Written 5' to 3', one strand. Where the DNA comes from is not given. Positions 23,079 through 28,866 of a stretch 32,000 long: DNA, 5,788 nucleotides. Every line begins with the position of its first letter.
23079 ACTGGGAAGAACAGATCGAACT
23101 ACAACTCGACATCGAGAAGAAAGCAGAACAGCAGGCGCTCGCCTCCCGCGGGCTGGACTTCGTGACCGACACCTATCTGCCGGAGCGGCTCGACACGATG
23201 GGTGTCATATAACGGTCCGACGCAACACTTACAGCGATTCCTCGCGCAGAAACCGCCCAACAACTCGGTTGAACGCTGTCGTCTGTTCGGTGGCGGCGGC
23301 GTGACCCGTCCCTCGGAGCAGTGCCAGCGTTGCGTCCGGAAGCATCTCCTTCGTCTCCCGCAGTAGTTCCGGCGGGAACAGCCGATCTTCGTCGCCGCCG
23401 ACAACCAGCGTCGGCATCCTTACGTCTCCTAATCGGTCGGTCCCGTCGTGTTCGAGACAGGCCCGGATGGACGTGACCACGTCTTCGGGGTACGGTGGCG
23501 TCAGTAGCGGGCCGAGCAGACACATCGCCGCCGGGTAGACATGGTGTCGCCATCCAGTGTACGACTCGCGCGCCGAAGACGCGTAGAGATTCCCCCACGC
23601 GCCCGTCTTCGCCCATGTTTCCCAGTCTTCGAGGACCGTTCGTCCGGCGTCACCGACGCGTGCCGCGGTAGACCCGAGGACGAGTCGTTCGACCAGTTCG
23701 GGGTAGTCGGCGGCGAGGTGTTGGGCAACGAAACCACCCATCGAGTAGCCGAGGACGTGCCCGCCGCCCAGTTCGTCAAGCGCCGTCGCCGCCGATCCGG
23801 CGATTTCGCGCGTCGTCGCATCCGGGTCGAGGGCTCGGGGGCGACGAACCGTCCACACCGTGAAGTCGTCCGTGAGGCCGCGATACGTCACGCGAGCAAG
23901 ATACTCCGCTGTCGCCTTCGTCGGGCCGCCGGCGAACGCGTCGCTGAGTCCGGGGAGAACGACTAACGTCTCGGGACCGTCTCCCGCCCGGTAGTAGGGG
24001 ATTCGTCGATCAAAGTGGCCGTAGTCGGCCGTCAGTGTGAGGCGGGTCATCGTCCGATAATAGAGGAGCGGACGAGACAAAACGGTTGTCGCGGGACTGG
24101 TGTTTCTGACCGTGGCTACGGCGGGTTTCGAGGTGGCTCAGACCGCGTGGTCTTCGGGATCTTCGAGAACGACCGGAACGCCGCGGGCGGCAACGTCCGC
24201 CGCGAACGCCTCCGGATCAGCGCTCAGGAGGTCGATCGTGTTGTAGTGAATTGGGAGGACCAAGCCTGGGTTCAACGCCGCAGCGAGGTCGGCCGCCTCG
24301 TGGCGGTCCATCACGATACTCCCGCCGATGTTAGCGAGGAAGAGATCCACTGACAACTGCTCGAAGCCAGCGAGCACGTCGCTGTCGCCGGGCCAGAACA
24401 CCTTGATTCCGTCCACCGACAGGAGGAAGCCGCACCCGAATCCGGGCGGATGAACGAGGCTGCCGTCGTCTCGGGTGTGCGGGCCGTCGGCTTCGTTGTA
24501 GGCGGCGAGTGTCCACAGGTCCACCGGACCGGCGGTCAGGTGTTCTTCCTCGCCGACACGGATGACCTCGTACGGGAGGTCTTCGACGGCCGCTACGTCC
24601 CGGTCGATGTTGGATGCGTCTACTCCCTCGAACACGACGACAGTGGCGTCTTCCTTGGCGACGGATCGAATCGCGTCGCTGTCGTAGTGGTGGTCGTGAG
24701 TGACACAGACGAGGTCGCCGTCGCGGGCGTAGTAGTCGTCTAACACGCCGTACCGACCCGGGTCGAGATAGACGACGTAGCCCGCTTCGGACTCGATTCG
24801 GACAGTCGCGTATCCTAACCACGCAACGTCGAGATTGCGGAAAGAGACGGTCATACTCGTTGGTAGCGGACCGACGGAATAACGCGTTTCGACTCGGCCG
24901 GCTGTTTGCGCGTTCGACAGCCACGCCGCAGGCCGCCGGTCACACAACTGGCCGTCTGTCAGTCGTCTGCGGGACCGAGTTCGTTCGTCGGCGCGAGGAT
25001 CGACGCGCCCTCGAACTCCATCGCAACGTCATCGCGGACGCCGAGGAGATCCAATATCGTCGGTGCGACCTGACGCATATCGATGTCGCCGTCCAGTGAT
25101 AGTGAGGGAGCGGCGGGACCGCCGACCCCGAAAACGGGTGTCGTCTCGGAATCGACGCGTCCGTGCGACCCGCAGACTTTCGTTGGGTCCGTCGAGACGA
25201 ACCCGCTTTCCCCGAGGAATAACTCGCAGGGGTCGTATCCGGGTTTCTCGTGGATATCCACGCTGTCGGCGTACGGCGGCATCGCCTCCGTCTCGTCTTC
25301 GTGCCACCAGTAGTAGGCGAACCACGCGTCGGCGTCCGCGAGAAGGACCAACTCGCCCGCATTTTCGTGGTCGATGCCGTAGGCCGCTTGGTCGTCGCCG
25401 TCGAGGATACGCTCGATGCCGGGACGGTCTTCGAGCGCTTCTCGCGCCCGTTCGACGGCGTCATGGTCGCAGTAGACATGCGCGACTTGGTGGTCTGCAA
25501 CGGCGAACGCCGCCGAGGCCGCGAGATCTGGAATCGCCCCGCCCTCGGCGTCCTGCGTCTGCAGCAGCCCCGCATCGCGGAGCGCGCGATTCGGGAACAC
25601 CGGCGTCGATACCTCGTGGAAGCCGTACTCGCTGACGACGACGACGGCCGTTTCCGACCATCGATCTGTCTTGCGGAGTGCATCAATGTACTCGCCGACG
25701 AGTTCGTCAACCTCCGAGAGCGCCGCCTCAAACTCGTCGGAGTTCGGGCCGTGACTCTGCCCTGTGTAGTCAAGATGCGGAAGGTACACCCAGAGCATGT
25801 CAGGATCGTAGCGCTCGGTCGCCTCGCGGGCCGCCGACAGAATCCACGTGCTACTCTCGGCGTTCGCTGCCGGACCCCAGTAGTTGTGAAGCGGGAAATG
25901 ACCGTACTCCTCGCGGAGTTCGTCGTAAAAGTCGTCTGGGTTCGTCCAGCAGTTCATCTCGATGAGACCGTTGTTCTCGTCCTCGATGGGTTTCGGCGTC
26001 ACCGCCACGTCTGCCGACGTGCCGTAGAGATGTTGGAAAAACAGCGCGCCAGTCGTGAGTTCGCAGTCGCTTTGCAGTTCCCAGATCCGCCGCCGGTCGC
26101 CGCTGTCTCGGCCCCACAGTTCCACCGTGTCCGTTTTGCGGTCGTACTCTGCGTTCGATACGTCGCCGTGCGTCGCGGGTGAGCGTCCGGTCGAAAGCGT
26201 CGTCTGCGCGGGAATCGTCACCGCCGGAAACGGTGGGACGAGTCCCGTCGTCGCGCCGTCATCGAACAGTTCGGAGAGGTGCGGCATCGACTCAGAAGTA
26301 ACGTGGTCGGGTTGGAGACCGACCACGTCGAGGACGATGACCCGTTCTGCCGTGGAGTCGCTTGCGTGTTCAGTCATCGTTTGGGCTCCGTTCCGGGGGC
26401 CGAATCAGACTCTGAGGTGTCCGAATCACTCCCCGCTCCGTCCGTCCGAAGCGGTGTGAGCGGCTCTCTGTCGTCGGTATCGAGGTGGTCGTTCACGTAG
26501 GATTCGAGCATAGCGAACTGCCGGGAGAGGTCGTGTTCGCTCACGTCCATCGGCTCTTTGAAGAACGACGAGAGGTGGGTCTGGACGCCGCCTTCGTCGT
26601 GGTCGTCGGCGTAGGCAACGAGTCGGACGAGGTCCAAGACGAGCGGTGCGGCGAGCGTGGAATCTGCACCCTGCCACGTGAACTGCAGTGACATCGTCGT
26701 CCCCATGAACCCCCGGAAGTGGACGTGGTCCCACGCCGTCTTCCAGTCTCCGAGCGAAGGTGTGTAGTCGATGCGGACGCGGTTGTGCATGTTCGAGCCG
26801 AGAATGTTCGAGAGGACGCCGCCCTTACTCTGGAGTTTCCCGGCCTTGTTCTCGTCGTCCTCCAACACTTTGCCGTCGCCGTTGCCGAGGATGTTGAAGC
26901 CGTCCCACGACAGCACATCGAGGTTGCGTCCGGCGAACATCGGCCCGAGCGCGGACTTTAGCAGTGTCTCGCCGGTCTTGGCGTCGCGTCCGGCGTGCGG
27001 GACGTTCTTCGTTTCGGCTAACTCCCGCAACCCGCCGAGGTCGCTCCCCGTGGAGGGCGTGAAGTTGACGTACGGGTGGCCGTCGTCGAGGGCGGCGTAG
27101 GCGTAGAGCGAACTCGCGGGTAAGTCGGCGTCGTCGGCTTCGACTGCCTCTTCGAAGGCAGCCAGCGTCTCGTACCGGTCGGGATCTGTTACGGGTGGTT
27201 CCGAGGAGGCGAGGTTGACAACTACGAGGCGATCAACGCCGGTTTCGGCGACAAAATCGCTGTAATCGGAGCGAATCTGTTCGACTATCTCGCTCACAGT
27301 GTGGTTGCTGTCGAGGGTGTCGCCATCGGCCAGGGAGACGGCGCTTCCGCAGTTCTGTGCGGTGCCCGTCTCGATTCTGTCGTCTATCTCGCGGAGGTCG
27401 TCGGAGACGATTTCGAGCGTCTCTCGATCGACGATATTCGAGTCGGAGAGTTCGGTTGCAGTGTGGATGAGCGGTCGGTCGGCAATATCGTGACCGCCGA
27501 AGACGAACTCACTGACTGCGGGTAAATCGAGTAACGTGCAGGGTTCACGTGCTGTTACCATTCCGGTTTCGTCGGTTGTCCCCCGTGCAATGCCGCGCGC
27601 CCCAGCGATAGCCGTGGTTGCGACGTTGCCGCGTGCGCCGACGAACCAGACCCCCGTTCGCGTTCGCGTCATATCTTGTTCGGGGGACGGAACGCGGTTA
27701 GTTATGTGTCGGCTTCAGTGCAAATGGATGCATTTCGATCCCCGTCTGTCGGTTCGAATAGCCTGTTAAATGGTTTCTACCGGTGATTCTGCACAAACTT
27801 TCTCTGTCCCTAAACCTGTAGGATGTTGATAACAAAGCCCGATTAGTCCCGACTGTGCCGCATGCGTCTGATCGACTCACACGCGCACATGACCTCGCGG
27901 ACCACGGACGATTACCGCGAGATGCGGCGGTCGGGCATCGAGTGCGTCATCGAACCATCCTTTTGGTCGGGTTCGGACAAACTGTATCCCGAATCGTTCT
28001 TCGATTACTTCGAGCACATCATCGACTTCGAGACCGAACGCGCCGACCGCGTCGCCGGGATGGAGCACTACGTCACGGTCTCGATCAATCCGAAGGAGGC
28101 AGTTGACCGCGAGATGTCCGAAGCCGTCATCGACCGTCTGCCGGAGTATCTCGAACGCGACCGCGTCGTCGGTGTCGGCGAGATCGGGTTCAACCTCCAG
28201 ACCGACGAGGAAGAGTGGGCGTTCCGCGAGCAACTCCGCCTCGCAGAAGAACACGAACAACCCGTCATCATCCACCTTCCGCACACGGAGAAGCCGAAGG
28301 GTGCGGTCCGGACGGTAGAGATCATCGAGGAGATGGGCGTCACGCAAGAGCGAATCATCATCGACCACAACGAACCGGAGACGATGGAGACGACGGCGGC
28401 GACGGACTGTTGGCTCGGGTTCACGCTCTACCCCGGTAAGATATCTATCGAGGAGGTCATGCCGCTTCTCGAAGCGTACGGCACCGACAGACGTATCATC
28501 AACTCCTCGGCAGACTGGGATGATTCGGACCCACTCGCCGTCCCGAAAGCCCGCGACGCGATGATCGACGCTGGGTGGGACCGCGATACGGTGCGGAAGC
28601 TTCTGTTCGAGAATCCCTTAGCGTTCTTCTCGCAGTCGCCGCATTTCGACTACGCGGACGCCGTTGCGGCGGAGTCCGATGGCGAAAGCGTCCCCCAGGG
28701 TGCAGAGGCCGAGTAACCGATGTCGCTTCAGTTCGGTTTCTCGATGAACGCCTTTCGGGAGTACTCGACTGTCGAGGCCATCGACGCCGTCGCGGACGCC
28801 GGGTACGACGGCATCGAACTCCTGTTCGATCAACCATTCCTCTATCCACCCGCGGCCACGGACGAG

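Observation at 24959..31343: Compact divergent six-gene ebo-like cluster: MIPS-type cyclase, UbiA prenyltransferase, TatD hydrolase, two TIM barrels and an alkaline-phosphatase-family enzyme in a haloarchaeon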

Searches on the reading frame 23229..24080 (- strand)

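Call 64: search_protein_families(library=pfam, proteins=[window:23229-24080:-], max_evalue=0.0001)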
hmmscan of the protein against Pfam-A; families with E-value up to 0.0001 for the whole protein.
window:23229-24080:- (283 aa): 4 families
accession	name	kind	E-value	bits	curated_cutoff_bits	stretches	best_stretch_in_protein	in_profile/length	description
PF00561.26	Abhydrolase_1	-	1.4e-14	54.8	25.8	1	86-156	48-123/245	alpha/beta hydrolase fold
PF12697.13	Abhydrolase_6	-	1.5e-11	45.8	26.3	1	40-270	2-214/217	Alpha/beta hydrolase family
PF12146.15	Hydrolase_4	-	6.3e-10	39.2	27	1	109-266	80-238/239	Serine aminopeptidase, S33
PF08386.16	Abhydrolase_4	-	1.4e-05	25.6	21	1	221-280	34-93/103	TAP-like protein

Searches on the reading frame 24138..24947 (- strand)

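Call 64: search_protein_families(library=pfam, proteins=[window:24138-24947:-], max_evalue=0.0001)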
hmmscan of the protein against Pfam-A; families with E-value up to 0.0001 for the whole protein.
window:24138-24947:- (269 aa): 1 family
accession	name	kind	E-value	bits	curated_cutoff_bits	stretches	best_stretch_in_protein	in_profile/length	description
PF13483.12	Lactamase_B_3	-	6.4e-21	75.4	24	1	41-234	2-160/160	Beta-lactamase superfamily domain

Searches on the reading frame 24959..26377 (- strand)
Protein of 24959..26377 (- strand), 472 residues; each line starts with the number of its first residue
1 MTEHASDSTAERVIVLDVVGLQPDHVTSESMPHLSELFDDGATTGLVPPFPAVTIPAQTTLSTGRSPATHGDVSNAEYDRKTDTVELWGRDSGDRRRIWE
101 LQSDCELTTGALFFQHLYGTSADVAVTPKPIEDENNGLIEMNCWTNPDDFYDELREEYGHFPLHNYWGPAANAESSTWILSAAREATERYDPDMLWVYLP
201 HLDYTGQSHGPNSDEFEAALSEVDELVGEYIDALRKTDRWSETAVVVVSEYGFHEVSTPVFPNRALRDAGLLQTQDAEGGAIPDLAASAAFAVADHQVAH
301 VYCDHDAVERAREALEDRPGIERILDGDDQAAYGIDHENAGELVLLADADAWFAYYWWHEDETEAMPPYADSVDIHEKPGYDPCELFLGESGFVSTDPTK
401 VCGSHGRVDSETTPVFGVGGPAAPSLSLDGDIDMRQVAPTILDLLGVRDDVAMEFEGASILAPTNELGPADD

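Call 3: search_protein_families(library=pfam, proteins=[window:24959-26377:-], max_evalue=0.01)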
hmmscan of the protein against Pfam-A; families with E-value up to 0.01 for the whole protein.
window:24959-26377:- (472 aa): 2 families
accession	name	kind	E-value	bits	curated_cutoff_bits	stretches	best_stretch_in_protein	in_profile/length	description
PF01663.27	Phosphodiest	-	4.4e-54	184.8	23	1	13-382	1-342/342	Type I phosphodiesterase / nucleotide pyrophosphatase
PF07394.17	DUF1501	-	0.0063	16.2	27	0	208-252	256-300/390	Protein of unknown function (DUF1501)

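Call 4: search_protein_families(library=ncbifam, proteins=[window:24959-26377:-], max_evalue=0.01)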
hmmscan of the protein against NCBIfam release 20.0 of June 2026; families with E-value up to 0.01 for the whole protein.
window:24959-26377:- (472 aa): 2 families
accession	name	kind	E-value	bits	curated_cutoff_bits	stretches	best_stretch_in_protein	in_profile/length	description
TIGR02335.1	hydr_PhnA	equivalog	0.00036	19.7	407.55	0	13-83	15-89/408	phosphonoacetate hydrolase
NF042991.1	alk_phos_PafA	equivalog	0.0012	17.3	650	0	50-84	83-117/554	alkaline phosphatase PafA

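Call 44: search_solved_structures(query=window:24959-26377:-, max_evalue=0.001)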
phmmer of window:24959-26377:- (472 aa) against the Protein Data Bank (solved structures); distinct sequences matched with E-value up to 0.001: 42.
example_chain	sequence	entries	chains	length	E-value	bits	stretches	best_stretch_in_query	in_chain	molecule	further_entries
2gsn_A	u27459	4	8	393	5.8e-13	51.7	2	194-257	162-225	phosphodiesterase-nucleotide pyrophosphatase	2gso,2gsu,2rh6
7mw8_D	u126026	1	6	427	2.3e-12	49.7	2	194-257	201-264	Phosphodiesterase-nucleotide pyrophosphatase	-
7n1s_A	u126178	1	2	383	6.7e-12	48.2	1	194-257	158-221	Phosphodiesterase-nucleotide pyrophosphatase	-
4zg7_A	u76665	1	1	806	4.8e-09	38.7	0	14-96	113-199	Ectonucleotide pyrophosphatase/phosphodiesterase family member 2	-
6w35_A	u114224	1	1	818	5e-09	38.7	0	14-96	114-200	Ectonucleotide pyrophosphatase/phosphodiesterase 2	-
4zg6_A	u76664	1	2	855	5.6e-09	38.5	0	14-96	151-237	Ectonucleotide pyrophosphatase/phosphodiesterase family member 2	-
4zg9_A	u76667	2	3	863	5.8e-09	38.5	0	14-96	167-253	Ectonucleotide pyrophosphatase/phosphodiesterase family member 2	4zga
5kxa_A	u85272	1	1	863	5.8e-09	38.5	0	14-96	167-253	Ectonucleotide pyrophosphatase/phosphodiesterase family member 2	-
5m7m_A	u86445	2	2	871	5.9e-09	38.5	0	14-96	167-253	Ectonucleotide pyrophosphatase/phosphodiesterase family member 2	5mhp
8c3o_A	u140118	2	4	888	6.2e-09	38.4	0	14-96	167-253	Ectonucleotide pyrophosphatase/phosphodiesterase family member 2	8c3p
4gtw_A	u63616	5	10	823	8.1e-09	38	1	192-268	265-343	Ectonucleotide pyrophosphatase/phosphodiesterase family member 2, Alkaline phosphodiestera | Ectonucleotide pyrophosphatase/phosphodiesterase family member 1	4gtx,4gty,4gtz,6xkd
4b56_A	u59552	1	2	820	8.1e-09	38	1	192-268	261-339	ECTONUCLEOTIDE PYROPHOSPHATASE/PHOSPHODIESTERASE FAMILY MEMBER 1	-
5ohi_A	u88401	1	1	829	1.6e-08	37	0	14-96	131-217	Ectonucleotide pyrophosphatase/phosphodiesterase family member 2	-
6y5m_A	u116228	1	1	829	1.6e-08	37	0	14-96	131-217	Ectonucleotide pyrophosphatase/phosphodiesterase family member 2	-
3nkm_A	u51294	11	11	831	1.6e-08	37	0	14-96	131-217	Ectonucleotide pyrophosphatase/phosphodiesterase family member 2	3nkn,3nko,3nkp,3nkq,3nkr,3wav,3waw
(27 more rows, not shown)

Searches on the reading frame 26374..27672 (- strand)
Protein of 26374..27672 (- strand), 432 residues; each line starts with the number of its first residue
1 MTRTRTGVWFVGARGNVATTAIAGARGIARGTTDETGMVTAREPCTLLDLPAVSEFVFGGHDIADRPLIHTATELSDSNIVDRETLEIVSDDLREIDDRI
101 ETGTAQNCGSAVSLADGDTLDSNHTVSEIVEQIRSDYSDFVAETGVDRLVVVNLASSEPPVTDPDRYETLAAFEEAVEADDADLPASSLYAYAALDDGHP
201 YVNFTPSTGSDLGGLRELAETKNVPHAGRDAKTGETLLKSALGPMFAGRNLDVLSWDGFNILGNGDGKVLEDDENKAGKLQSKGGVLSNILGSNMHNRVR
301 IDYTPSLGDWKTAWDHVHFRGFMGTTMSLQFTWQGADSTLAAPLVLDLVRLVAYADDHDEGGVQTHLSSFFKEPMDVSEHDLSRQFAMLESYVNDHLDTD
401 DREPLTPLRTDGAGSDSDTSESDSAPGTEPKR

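Call 3: search_protein_families(library=pfam, proteins=[window:26374-27672:-], max_evalue=0.01)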
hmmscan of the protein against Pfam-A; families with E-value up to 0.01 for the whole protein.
window:26374-27672:- (432 aa): 2 families
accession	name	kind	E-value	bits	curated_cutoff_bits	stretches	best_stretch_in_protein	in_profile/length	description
PF07994.18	NAD_binding_5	-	5e-50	171.2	25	1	6-392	1-319/321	Myo-inositol-1-phosphate synthase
PF01658.22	Inos-1-P_synth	-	2.1e-33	115.2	27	1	234-338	1-107/107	Myo-inositol-1-phosphate synthase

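Call 4: search_protein_families(library=ncbifam, proteins=[window:26374-27672:-], max_evalue=0.01)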
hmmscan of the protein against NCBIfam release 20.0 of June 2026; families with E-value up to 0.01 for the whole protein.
window:26374-27672:- (432 aa): 1 family
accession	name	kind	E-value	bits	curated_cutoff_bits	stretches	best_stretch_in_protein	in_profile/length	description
TIGR03450.1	mycothiol_INO1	equivalog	1.4e-06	27.7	638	1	186-384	138-348/355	inositol-3-phosphate synthase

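Call 21: search_solved_structures(query=window:26374-27672:-, max_evalue=0.001, show_alignments=1)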
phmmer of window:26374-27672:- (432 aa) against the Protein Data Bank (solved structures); distinct sequences matched with E-value up to 0.001: 12.
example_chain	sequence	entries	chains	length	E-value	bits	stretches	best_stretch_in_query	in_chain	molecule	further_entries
1u1i_A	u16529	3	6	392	1.1e-86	294.7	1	8-393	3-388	myo-inositol-1-phosphate synthase | Myo-inositol-1-phosphate synthase (Ino1)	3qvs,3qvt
3qvw_A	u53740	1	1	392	7.8e-86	292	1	8-393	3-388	Myo-inositol-1-phosphate synthase (Ino1)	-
3qvx_A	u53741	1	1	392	7.8e-86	292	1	8-393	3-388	Myo-inositol-1-phosphate synthase (Ino1)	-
3qw2_A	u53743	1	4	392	1.5e-85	291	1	8-393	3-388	Myo-inositol-1-phosphate synthase (Ino1)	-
7nwr_B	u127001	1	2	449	2.1e-51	178.5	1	5-394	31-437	Inositol-3-phosphate synthase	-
9m53_A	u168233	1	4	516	2e-22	83.1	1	49-352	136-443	Inositol-3-phosphate synthase 1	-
9f2k_A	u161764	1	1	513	4.8e-22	81.8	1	119-351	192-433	inositol-3-phosphate synthase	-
1jkf_A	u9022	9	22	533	3.9e-20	75.5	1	130-353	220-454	myo-inositol-1-phosphate synthase | Inositol-3-phosphate synthase | myo-inositol-phosphate synthase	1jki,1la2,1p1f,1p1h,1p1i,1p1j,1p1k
3cin_A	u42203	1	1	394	2.1e-19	73.1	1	13-387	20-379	Myo-inositol-1-phosphate synthase-related protein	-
1vko_A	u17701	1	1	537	4e-16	62.3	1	127-354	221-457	inositol-3-phosphate synthase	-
6k96_A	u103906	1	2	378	4.9e-10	42.3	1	187-375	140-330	Five-membered-cyclitol-phosphate synthase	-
1gr0_A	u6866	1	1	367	3e-08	36.4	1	186-390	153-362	INOSITOL-3-PHOSPHATE SYNTHASE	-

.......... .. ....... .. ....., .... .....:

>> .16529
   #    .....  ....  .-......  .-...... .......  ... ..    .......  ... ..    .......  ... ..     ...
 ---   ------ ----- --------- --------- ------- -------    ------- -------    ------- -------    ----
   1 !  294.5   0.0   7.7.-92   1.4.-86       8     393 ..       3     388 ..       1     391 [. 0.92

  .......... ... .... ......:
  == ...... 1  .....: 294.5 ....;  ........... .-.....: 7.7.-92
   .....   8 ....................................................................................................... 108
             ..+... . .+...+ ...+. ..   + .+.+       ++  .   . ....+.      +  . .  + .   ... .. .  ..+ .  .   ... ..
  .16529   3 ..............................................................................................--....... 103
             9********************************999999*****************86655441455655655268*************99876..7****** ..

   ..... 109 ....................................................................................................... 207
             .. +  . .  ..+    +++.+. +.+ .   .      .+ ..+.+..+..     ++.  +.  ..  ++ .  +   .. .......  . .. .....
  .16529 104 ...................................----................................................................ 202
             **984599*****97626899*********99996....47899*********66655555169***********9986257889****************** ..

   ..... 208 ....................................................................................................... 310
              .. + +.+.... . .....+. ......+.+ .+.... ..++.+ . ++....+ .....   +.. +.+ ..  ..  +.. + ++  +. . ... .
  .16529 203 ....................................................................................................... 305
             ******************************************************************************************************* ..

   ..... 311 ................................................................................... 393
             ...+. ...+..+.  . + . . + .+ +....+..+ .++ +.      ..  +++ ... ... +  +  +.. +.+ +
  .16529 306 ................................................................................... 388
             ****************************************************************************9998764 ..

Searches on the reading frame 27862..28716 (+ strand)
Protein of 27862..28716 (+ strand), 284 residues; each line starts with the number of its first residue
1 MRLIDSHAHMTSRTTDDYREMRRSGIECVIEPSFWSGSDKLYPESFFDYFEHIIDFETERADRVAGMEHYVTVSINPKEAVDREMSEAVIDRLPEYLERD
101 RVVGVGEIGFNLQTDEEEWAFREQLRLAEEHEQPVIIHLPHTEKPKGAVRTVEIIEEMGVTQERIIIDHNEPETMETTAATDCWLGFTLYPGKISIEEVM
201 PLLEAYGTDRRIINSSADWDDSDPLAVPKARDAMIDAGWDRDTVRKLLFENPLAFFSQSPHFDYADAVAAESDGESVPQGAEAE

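Call 3: search_protein_families(library=pfam, proteins=[window:27862-28716:+], max_evalue=0.01)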
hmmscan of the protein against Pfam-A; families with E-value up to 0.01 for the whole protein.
window:27862-28716:+ (284 aa): 1 family
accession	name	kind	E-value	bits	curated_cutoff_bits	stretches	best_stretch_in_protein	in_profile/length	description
PF01026.27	TatD_DNase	-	5e-17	62.6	27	1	4-189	1-176/253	TatD related DNase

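Call 4: search_protein_families(library=ncbifam, proteins=[window:27862-28716:+], max_evalue=0.01)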
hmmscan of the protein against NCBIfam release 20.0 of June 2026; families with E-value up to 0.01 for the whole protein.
window:27862-28716:+ (284 aa): 3 families
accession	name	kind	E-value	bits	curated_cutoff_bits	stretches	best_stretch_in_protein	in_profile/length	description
TIGR00010.1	TIGR00010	subfamily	4.7e-11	42.6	206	1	3-167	1-151/253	YchF/TatD family DNA exonuclease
NF008522.0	PRK11449.1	equivalog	1.2e-05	24.6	481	1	83-142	71-137/259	metal-dependent hydrolase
NF007745.0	PRK10425.1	equivalog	1.9e-05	24.1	395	1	69-139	55-128/260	3'-5' ssDNA/RNA exonuclease TatD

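Call 43: search_solved_structures(query=window:27862-28716:+, max_evalue=0.001)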
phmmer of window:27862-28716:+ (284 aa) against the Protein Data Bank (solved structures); distinct sequences matched with E-value up to 0.001: 2.
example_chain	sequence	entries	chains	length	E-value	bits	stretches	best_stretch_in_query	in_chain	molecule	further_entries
3guw_A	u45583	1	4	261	2.7e-31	112.3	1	4-255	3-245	uncharacterized protein AF_1765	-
1zzm_A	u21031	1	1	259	4.6e-05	26.3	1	83-143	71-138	putative deoxyribonuclease yjjV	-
